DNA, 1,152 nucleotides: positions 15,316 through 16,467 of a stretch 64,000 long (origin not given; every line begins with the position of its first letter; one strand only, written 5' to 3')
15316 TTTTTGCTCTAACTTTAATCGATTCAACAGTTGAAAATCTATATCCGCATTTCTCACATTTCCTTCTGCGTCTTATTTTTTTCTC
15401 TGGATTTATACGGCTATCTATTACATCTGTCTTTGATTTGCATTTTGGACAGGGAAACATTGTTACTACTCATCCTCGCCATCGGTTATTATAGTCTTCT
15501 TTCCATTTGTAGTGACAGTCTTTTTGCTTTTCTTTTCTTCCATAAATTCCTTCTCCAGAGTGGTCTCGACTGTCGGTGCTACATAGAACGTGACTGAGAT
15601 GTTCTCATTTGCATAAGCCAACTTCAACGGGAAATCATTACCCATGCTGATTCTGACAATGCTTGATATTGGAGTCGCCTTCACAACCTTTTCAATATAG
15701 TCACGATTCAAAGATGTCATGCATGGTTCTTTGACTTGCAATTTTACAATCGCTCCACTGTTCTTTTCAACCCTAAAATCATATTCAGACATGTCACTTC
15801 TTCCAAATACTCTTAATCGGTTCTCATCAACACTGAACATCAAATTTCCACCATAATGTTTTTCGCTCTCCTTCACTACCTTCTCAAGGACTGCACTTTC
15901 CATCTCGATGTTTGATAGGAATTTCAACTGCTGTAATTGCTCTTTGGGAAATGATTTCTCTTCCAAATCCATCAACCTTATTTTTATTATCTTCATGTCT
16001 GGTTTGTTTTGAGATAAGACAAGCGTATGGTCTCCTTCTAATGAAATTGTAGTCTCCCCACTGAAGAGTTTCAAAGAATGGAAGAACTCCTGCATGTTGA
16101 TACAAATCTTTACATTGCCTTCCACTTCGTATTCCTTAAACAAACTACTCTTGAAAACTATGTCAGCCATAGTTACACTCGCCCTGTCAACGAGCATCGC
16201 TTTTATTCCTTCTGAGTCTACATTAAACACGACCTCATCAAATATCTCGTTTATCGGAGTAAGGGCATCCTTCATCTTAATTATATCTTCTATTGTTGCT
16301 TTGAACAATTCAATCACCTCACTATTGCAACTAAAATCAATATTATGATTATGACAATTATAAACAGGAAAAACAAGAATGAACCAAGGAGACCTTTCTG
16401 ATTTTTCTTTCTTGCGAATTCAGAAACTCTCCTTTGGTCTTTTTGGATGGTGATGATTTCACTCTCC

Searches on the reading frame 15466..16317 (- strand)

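Call 17: search_protein_families(library=pfam, proteins=[window:15466-16317:-], max_evalue=0.01)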
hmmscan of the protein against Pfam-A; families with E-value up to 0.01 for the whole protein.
window:15466-16317:- (283 aa): 3 families
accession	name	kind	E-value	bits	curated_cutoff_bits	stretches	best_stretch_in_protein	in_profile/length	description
PF02144.21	Rad1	-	4.7e-11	42.7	24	1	5-226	2-246/257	Repair protein Rad1/Rec1/Rad17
PF02747.20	PCNA_C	-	1.8e-09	38.3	23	1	132-248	6-126/128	Proliferating cell nuclear antigen, C-terminal domain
PF00705.23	PCNA_N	-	1.5e-07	31.6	20.3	1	7-118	4-121/127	Proliferating cell nuclear antigen, N-terminal domain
